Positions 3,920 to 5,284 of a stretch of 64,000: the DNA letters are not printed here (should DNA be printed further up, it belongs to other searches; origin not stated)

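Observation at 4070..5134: GT9 heptosyltransferase in an archaeon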

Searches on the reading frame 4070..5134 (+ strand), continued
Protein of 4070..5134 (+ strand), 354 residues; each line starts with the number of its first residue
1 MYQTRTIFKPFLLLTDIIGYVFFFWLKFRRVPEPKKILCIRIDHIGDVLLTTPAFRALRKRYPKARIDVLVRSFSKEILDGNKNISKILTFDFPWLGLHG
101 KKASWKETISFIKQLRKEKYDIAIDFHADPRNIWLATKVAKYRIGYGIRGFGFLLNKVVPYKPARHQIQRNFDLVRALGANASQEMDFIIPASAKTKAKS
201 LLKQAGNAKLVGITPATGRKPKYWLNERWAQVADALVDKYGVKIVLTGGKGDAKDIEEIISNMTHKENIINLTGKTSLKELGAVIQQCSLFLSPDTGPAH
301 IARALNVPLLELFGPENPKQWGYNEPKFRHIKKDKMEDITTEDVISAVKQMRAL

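Call 46: predict_structure(alignment_id=A1)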
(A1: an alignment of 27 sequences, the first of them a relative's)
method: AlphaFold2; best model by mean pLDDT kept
length: 354 residues; sequences in the alignment: 27
mean_pLDDT: 93.7   pTM: 0.90
mean pLDDT of the five models: 93.7, 93.6, 93.4, 92.9, 92.8
residues with pLDDT >= 90: 309; 70-90: 37; 50-70: 7; < 50: 1
segments of 3 or more residues with pLDDT < 50: none
pLDDT, mean of each block of 10 residues (from residue 1): 74 90 94 97 94 98 98 94 97 76 88 97 95 96 94 96 92 96 93 97 95 88 93 98 96 94 97 95 98 94 97 92 93 95 97 93
secondary structure, 60 per line:
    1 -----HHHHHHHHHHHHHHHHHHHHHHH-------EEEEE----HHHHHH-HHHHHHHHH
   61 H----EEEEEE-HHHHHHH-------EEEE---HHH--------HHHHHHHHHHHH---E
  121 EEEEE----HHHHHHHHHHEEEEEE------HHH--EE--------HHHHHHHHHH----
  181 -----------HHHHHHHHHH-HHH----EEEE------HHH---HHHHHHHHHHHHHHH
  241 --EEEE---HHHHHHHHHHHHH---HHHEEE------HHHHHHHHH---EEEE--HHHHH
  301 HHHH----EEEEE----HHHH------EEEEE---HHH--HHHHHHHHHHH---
elements in order: H6-28 E36-40 H45-50 H52-61 E66-71 H73-79 E87-90 H105-116 E120-125 H130-139 E140-145 H167-176 H192-201 E210-213 H226-240 E243-246 H250-262 E269-271 H278-286 E290-293 H296-304 E309-313 H318-321 E328-332 H341-351

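Call 49: fold_search(model_id=the predicted structure, library=pdb)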
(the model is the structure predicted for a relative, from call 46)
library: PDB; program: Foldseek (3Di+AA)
matches with E <= 10: 1732; with E <= 0.001: 260
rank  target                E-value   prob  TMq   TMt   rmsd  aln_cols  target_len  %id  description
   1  3tov_A                1.2e-21  1.00  0.77  0.78   2.8       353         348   25  The crystal structure of the glycosyl transferase family 9 from Veillonella parvula DSM 2008 (released 2011-09-21)
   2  3tov_B                7.9e-21  1.00  0.78  0.80   2.7       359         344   25  The crystal structure of the glycosyl transferase family 9 from Veillonella parvula DSM 2008 (released 2011-09-21)
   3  1psw                  6.6e-20  1.00  0.75  0.80   3.3       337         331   22  Structure of E. coli ADP-heptose lps heptosyltransferase II (released 2003-07-08)
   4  6dfe_B                2.9e-16  1.00  0.70  0.75   4.5       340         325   19  The structure of a ternary complex of E. coli WaaC (released 2018-09-05)
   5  2h1h_A                3.5e-16  1.00  0.71  0.77   4.3       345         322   19  E. coli heptosyltransferase WaaC with ADP-2-deoxy-2-fluoro heptose (released 2007-05-22)
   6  2h1h_B                5.8e-16  1.00  0.69  0.77   4.9       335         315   20  E. coli heptosyltransferase WaaC with ADP-2-deoxy-2-fluoro heptose (released 2007-05-22)
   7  2gt1_A                1.1e-15  1.00  0.72  0.78   4.6       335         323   20  E. coli heptosyltransferase WaaC. (released 2007-05-01)
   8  2gt1_B                2.0e-15  1.00  0.69  0.80   4.2       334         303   20  E. coli heptosyltransferase WaaC. (released 2007-05-01)
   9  9grx_1                2.2e-15  1.00  0.72  0.64   3.8       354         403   20  NDH-PSI-LHCI supercomplex from S. oleracea (released 2025-02-12)
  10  2h1f_A                3.3e-15  1.00  0.71  0.78   4.7       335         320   20  E. coli heptosyltransferase WaaC with ADP (released 2007-05-22)
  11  7wff_a                5.7e-12  1.00  0.71  0.73   3.9       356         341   17  Subcomplexes B,M and L in the Cylic electron transfer supercomplex NDH-PSI from Arabidopsis (released 2022-03-16)
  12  7f9o_6                2.3e-10  1.00  0.69  0.71   4.3       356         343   16  PSI-NDH supercomplex of Barley (released 2021-12-22)
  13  8sxw_A                2.4e-08  1.00  0.49  0.48   8.1       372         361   11  X-ray crystal structure of UDP- 2,3-diacetamido-2,3-dideoxy-glucuronic acid-2-epimerase from Thermus thermophilus stra (released 2023-09-13)
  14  4rap_L                2.6e-08  1.00  0.56  0.54   5.3       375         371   14  Crystal structure of bacterial iron-containing dodecameric glycosyltransferase TibC from enterotoxigenic E.coli H10407 (released 2014-10-29)
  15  4rap_D                2.6e-08  1.00  0.54  0.50   6.6       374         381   14  Crystal structure of bacterial iron-containing dodecameric glycosyltransferase TibC from enterotoxigenic E.coli H10407 (released 2014-10-29)
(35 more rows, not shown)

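Call 60: find_related_loci(query=L087:4284-5375:+, collection=metagenome_contigs, flank=10000)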
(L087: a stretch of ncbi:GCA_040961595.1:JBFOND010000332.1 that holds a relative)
Query L087:4284-5375:+ (364 aa) in metagenome_contigs; peptide patterns used: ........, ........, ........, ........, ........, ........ (x = any residue, [..] = any of these).
600 stretches matched a pattern (row limit reached: there are more); 581 encode a relative of the query (tblastn E <= 1e-3); the best 80 are kept; 80 distinct loci.
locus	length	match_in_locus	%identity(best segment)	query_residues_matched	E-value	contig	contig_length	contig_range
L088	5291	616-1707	73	1-364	0e+0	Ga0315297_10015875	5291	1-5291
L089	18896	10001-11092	70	1-364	0e+0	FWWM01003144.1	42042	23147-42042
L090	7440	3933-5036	64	5-363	2e-163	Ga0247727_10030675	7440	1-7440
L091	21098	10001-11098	59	1-363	4e-151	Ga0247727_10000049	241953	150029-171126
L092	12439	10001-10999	41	20-359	4e-73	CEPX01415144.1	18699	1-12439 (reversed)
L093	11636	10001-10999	41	20-359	4e-73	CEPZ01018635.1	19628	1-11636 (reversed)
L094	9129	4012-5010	41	20-359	2e-72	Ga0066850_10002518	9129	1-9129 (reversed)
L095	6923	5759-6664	42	20-324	8e-71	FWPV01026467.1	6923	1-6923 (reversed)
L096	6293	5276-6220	39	23-337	3e-70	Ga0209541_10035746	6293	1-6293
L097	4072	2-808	42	51-323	7e-56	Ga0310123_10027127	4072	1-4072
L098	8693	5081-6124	33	23-363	1e-54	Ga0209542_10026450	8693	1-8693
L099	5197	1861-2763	34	20-323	3e-54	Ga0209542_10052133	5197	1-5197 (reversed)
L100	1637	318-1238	33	23-328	8e-46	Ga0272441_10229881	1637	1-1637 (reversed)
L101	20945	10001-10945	30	6-322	9e-41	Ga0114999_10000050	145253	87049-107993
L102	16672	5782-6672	32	20-329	9e-40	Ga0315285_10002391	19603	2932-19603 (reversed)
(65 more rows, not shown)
